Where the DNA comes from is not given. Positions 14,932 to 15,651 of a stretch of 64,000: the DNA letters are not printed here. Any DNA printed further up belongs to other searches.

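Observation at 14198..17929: Eight tandem TrbC/VirB2-like 'T4SS pilin' paralogs with no secretion machinery in view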

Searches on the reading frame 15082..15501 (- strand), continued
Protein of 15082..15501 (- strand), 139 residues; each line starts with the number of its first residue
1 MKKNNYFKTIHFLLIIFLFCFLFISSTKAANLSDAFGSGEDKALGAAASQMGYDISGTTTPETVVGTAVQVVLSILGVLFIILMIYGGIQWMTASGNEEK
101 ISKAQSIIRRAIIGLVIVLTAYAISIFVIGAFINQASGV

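Call 29: search_protein_families(library=pfam, proteins=[L028:347-3625:+, L028:3714-5264:+, L028:5323-6693:+, L028:7141-7800:+, L064:1373-4618:+, L069:13918-16158:+, L069:4314-5678:+, L079:14527-16800:+, L084:11636-13348:+, L030:2271-5108:-], max_evalue=0.01)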
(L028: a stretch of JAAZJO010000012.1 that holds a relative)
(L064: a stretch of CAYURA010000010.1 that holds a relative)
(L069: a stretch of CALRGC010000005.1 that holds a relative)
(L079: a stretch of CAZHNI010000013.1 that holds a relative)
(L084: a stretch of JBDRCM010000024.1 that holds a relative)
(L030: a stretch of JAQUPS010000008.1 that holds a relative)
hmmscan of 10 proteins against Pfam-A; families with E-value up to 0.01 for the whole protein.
L028:347-3625:+ (1092 aa): 7 families
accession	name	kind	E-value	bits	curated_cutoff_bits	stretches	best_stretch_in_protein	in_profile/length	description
PF02463.25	SMC_N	-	2.2e-43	148.7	40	1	2-1077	1-220/220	RecF/RecN/SMC N terminal domain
PF13304.12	AAA_21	-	4.6e-11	43.8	27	2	33-81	1-54/304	AAA domain, putative AbiEii toxin, Type IV TA system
PF13175.12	AAA_15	-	9.9e-06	25.8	32.1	1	1-349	1-268/374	AAA ATPase domain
PF13555.12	AAA_29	-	0.00048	20.3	27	1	29-55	20-46/61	P-loop containing region of AAA domain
PF13558.12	SbcC_Walker_B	-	0.0022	18.7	27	1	988-1041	27-89/90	SbcC/RAD50-like, Walker B motif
PF20492.3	ERM_helical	-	0.0039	17.7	40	1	718-832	3-116/120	Ezrin/radixin/moesin, alpha-helical domain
PF13191.12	AAA_16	-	0.0055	17.6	32.6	0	27-66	21-59/167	AAA ATPase domain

L028:3714-5264:+ (516 aa): 15 families
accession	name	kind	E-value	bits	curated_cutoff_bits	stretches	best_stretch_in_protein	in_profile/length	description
PF01078.27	Mg_chelatase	-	3.2e-94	314.6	20.3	1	203-409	1-206/207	Magnesium chelatase, subunit ChlI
PF13541.12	ChlI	-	1.4e-40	138.4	27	1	20-142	1-121/121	Subunit ChlI of Mg-chelatase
PF13335.12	Mg_chelatase_C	-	2.5e-31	108.6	26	1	417-512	2-94/94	Magnesium chelatase, subunit ChlI C-terminal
PF07728.20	AAA_5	-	5.5e-10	39.8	22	1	226-363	1-125/139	AAA domain (dynein-related subfamily)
PF00493.29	MCM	-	7.9e-10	38.7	23.3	1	302-402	114-204/224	MCM P-loop domain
PF05362.19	Lon_C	-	7.6e-09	35.9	21.1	1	45-163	77-198/205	Lon protease (S16) C-terminal proteolytic domain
PF00158.32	Sigma54_activat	-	3.6e-06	27.2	20.2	1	213-360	11-142/168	Sigma-54 interaction domain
PF00004.35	AAA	-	6.7e-05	23.8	21.2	1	227-326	1-85/131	ATPase family associated with various cellular activities (AAA)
PF13191.12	AAA_16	-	0.00021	22.2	32.6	1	215-248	14-49/167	AAA ATPase domain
PF14532.12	Sigma54_activ_2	-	0.00023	21.9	25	1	212-246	9-43/138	Sigma-54 interaction domain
PF01695.23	IstB_IS21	-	0.00076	19.5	24.1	1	225-244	93-112/238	IstB-like ATP binding protein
PF13401.12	AAA_22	-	0.0014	19.3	27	0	226-249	7-30/130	AAA domain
PF05496.18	RuvB_N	-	0.0024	18.1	27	0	225-244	34-53/159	Holliday junction DNA helicase RuvB P-loop domain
PF13238.12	AAA_18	-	0.0082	17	29.4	0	227-268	1-34/128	AAA domain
PF20720.3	nSTAND3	-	0.0089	16.2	27.2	0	224-244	17-37/155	Novel STAND NTPase 3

L028:5323-6693:+ (456 aa): 2 families
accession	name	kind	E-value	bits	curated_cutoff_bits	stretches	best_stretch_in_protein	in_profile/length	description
PF01547.30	SBP_bac_1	-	2.3e-32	113.7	26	1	48-374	6-307/307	Bacterial extracellular solute-binding protein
PF13416.11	SBP_bac_8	-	1.4e-24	87.8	27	1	53-391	2-267/279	Bacterial extracellular solute-binding protein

L028:7141-7800:+ (219 aa): 4 families
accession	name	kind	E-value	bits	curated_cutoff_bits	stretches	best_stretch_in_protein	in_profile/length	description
PF13413.12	HTH_25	-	5.5e-20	71.4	24.6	1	19-79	2-62/62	Helix-turn-helix domain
PF09136.16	Glucodextran_B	-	4.8e-14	52.5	27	1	140-218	1-81/83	Glucodextranase, domain B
PF12844.13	HTH_19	-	2.8e-09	37.2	30.2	1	16-79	1-58/64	Helix-turn-helix domain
PF12733.13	Cadherin-like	-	0.0031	18.4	24.2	1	150-206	28-75/89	Cadherin-like beta sandwich domain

L064:1373-4618:+ (1081 aa): 6 families
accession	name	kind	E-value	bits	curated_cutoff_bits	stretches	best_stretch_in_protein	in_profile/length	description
PF02463.25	SMC_N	-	5.6e-47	160.4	40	1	9-1066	1-219/220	RecF/RecN/SMC N terminal domain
PF13304.12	AAA_21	-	2.4e-10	41.4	27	2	41-105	1-71/304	AAA domain, putative AbiEii toxin, Type IV TA system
PF13476.12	AAA_23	-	3.5e-09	38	27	1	12-347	1-201/201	AAA domain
PF13175.12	AAA_15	-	0.00012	22.2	32.1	1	8-368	1-275/374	AAA ATPase domain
PF13555.12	AAA_29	-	0.00019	21.5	27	1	41-63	24-46/61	P-loop containing region of AAA domain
PF13558.12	SbcC_Walker_B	-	0.0098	16.6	27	0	975-1031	21-89/90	SbcC/RAD50-like, Walker B motif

L069:13918-16158:+ (746 aa): 7 families
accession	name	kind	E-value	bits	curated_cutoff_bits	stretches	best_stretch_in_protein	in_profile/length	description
PF01138.27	RNase_PH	-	6.9e-48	162.8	25.5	2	22-154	2-130/130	3' exoribonuclease family, domain 1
PF00575.29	S1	-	6.7e-18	65.3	22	1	639-710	2-74/74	S1 RNA binding domain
PF03725.20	RNase_PH_C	-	6.6e-14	52.1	20.8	1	159-218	3-64/67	3' exoribonuclease family, domain 2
PF00013.35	KH_1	-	4.7e-11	42.7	21.5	1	576-633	2-65/66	KH domain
PF22675.2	KH-I_KHDC4-BBP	-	0.0006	20.1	30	0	585-614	8-37/76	KHDC4/BBP-like, KH-domain type I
PF23459.1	S1_RRP5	-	0.0046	17.9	27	1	640-705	2-68/72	RRP5 S1 domain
PF17092.11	PCB_OB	-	0.0087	17.3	27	0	627-698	17-99/111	Penicillin-binding protein OB-like domain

L069:4314-5678:+ (454 aa): 1 family
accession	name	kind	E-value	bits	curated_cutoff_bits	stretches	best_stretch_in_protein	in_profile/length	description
PF01547.30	SBP_bac_1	-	3.7e-21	76.9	26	1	142-365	104-305/307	Bacterial extracellular solute-binding protein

L079:14527-16800:+ (757 aa): 9 families
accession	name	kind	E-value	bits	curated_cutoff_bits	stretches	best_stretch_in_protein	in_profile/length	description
PF01138.27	RNase_PH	-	1.1e-47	162.2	25.5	2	37-169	2-130/130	3' exoribonuclease family, domain 1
PF00575.29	S1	-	2.1e-19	70.1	22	1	655-726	2-74/74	S1 RNA binding domain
PF03725.20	RNase_PH_C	-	2.2e-15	56.8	20.8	2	172-235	1-66/67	3' exoribonuclease family, domain 2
PF00013.35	KH_1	-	3.1e-10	40.1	21.5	1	592-649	2-65/66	KH domain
PF17092.11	PCB_OB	-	3.5e-05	25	27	1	643-714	17-99/111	Penicillin-binding protein OB-like domain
PF22675.2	KH-I_KHDC4-BBP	-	0.00037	20.7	30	1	601-635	8-42/76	KHDC4/BBP-like, KH-domain type I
PF23459.1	S1_RRP5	-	0.00091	20.2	27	1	656-717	2-63/72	RRP5 S1 domain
PF22690.1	FAS_AT_central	-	0.0032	17.9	25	0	201-227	40-66/84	Fatty acid synthase central AT domain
PF07650.23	KH_2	-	0.0053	17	22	0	591-632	26-67/78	KH domain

L084:11636-13348:+ (570 aa): 9 families
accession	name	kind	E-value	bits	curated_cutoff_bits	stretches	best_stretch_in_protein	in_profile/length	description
PF00437.27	T2SSE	-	1.3e-118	396.4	24.9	1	178-567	8-370/370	Type II/IV secretion system protein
PF05157.20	MshEN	-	6.4e-06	26.5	23.1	1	54-121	2-72/90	MshEN domain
PF20720.3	nSTAND3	-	0.0008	19.6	27.2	1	310-353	15-58/155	Novel STAND NTPase 3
PF13401.12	AAA_22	-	0.0022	18.7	27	1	311-349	4-44/130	AAA domain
PF03266.21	NTPase_1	-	0.0032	17.8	23.9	0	315-343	2-30/168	NTPase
PF04851.21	ResIII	-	0.0041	17.5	22.5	0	302-348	13-61/164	Type III restriction enzyme, res subunit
PF13604.12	AAA_30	-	0.0058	16.8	27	0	309-345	15-51/191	AAA domain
PF01935.23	DUF87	-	0.0064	17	23.2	0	319-344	30-56/220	Helicase HerA, central domain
PF25199.1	nSTAND_NTPase5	-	0.0078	16.5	34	0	309-355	38-85/145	Novel STAND NTPase 5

L030:2271-5108:- (945 aa): 5 families
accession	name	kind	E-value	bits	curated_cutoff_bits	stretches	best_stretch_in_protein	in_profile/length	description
PF00476.26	DNA_pol_A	-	1.6e-153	511.6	34.3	1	559-937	2-381/381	DNA polymerase family A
PF02739.22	5_3_exonuc_N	-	6.1e-52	176.1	34.3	1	7-173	1-164/164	5'-3' exonuclease, N-terminal resolvase-like domain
PF01367.25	5_3_exonuc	-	3.4e-32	111.3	40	1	175-274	2-96/97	5'-3' exonuclease, C-terminal SAM fold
PF01612.26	DNA_pol_A_exo1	-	7.6e-24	84.9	23.6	1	326-526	1-172/173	3'-5' exonuclease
PF22619.2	DNA_polI_exo1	-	9.4e-12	45.4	27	1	413-496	38-121/140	DNA polymerase I, ribonuclease H-like domain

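Call 30: predict_structure(alignment_id=A1)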
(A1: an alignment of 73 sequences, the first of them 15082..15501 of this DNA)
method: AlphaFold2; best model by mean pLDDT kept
length: 139 residues; sequences in the alignment: 73
mean_pLDDT: 81.9   pTM: 0.51
mean pLDDT of the five models: 81.9, 79.4, 78.1, 76.7, 75.9
residues with pLDDT >= 90: 59; 70-90: 43; 50-70: 36; < 50: 1
segments of 3 or more residues with pLDDT < 50: none
pLDDT, mean of each block of 10 residues (from residue 1): 69 91 76 63 62 60 81 92 96 95 97 95 89 81
secondary structure, 60 per line:
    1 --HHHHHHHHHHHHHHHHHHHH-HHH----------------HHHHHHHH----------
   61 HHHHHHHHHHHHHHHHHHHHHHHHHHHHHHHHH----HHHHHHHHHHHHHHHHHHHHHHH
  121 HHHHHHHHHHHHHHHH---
elements in order: H3-22 H43-50 H61-93 H98-136

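Call 34: fold_search(model_id=the predicted structure, library=pdb)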
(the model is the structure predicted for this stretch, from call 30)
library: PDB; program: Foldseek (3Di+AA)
matches with E <= 10: 64; with E <= 0.001: 0
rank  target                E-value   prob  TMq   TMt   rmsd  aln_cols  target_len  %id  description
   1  6csv_B                2.6e+00  0.47  0.36  0.53   4.0        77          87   10  The structure of the Cep63-Cep152 heterotetrameric complex (released 2019-03-27)
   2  6drj_A                3.3e+00  0.30  0.33  0.04  10.6        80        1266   22  Structure of TRPM2 ion channel receptor by single particle electron cryo-microscopy, ADPR/Ca2+ bound state (released 2018-09-19)
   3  8dfu_0                3.7e+00  0.35  0.35  0.54   5.2        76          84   14  Cryo-EM structure of conjugation pili from Aeropyrum pernix (released 2023-03-22)
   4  5dwk_B                4.2e+00  0.07  0.23  0.28  14.1       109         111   14  Diacylglycerol Kinase solved by multi crystal multi orientation native SAD (released 2016-03-23)
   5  4jq5_E                4.5e+00  0.51  0.47  0.71   2.9        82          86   10  Crystal structure of the human Nup49CCS2+3* coiled-coil segment (released 2014-09-24)
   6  5oql_H                4.5e+00  0.08  0.30  0.23  22.2       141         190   13  Cryo-EM structure of the 90S pre-ribosome from Chaetomium thermophilum (released 2017-10-11)
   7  4j2c_A                5.1e+00  0.15  0.32  0.39   6.0        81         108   17  GARP-SNARE Interaction (released 2013-12-25)
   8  9mh1_L                5.1e+00  0.09  0.26  0.29   6.5        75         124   20  Dunaliella tertiolecta PSI-LHCI supercomplex (released 2025-06-25)
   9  3cu8_A                5.4e+00  0.21  0.31  0.20   3.3        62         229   13  Impaired binding of 14-3-3 to Raf1 is linked to Noonan and LEOPARD syndrome (released 2009-05-05)
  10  3tul_B                5.7e+00  0.14  0.45  0.46   6.4       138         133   12  Crystal structure of N-terminal region of Type III Secretion Major Translocator SipB (residues 82-226) (released 2012-02-15)
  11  6csv_C                6.1e+00  0.23  0.36  0.53   3.9        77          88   10  The structure of the Cep63-Cep152 heterotetrameric complex (released 2019-03-27)
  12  8h2x_D                6.5e+00  0.33  0.40  0.59   3.2        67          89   16  Structure of Acb2 (released 2023-02-22)
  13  4qgp_A                6.5e+00  0.08  0.28  0.34  13.3        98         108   17  Crystal structure of a pyrophosphatase (AF1178) from Archaeoglobus fulgidus DSM 4304 at 1.80 A resolution (released 2014-07-02)
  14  4biv_A                6.5e+00  0.07  0.29  0.18  11.6       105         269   16  Crystal structure of CpxAHDC (trigonal form) (released 2014-02-12)
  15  2y3h_C                6.9e+00  0.44  0.42  0.53   3.0        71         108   10  E63Q mutant of Cupriavidus metallidurans CH34 CnrXs (released 2011-03-30)
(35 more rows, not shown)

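Call 36: search_solved_structures(query=A1, max_evalue=10, show_alignments=3)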
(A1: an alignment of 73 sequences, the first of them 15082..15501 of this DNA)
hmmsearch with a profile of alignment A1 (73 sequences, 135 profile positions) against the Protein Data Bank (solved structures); distinct sequences matched with E-value up to 10: 15.
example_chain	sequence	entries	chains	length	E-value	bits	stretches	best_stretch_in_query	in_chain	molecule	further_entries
6i38_A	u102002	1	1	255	1.3e-06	32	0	82-100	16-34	nv2Pizza6-AYW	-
6i37_A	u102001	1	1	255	1.4e-06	31.9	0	82-100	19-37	nv1Pizza6-AYW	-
6i3b_A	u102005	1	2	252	2.5e-06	31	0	82-100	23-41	cPizza6-AYW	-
6f0q_A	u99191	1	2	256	2.8e-06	30.9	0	82-100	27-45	Pizza6-AYW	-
6i39_A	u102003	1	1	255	4.5e-06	30.2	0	82-100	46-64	v31Pizza6-AYW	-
6i3a_A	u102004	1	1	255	4.2e-05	27.1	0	82-100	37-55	v22Pizza6-AYW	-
7zpz_A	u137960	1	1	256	0.00036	24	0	82-100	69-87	Pizza6-TSR-TSH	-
7zpw_A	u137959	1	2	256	0.00045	23.8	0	82-100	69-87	Pizza6-TSK-TSH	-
6f0s_A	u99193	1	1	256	0.00067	23.2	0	82-100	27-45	Pizza6-SYW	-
7zqg_A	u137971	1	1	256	0.00072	23.1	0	82-100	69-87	Pizza6-KSH-TSH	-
7zq2_A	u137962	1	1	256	0.00072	23.1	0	82-100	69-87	Pizza6-RSH-TSH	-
7zcj_A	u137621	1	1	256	0.00073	23.1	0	82-100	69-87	Pizza6-TNH-TSH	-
7zph_A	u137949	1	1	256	0.0016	21.9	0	82-100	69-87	Pizza6-TNK-RSH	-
9lp2_A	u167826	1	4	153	1.2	12.7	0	84-106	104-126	dAID23.4L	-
8qkd_A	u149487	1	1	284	7.8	10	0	7-102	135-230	sc-CC-5-24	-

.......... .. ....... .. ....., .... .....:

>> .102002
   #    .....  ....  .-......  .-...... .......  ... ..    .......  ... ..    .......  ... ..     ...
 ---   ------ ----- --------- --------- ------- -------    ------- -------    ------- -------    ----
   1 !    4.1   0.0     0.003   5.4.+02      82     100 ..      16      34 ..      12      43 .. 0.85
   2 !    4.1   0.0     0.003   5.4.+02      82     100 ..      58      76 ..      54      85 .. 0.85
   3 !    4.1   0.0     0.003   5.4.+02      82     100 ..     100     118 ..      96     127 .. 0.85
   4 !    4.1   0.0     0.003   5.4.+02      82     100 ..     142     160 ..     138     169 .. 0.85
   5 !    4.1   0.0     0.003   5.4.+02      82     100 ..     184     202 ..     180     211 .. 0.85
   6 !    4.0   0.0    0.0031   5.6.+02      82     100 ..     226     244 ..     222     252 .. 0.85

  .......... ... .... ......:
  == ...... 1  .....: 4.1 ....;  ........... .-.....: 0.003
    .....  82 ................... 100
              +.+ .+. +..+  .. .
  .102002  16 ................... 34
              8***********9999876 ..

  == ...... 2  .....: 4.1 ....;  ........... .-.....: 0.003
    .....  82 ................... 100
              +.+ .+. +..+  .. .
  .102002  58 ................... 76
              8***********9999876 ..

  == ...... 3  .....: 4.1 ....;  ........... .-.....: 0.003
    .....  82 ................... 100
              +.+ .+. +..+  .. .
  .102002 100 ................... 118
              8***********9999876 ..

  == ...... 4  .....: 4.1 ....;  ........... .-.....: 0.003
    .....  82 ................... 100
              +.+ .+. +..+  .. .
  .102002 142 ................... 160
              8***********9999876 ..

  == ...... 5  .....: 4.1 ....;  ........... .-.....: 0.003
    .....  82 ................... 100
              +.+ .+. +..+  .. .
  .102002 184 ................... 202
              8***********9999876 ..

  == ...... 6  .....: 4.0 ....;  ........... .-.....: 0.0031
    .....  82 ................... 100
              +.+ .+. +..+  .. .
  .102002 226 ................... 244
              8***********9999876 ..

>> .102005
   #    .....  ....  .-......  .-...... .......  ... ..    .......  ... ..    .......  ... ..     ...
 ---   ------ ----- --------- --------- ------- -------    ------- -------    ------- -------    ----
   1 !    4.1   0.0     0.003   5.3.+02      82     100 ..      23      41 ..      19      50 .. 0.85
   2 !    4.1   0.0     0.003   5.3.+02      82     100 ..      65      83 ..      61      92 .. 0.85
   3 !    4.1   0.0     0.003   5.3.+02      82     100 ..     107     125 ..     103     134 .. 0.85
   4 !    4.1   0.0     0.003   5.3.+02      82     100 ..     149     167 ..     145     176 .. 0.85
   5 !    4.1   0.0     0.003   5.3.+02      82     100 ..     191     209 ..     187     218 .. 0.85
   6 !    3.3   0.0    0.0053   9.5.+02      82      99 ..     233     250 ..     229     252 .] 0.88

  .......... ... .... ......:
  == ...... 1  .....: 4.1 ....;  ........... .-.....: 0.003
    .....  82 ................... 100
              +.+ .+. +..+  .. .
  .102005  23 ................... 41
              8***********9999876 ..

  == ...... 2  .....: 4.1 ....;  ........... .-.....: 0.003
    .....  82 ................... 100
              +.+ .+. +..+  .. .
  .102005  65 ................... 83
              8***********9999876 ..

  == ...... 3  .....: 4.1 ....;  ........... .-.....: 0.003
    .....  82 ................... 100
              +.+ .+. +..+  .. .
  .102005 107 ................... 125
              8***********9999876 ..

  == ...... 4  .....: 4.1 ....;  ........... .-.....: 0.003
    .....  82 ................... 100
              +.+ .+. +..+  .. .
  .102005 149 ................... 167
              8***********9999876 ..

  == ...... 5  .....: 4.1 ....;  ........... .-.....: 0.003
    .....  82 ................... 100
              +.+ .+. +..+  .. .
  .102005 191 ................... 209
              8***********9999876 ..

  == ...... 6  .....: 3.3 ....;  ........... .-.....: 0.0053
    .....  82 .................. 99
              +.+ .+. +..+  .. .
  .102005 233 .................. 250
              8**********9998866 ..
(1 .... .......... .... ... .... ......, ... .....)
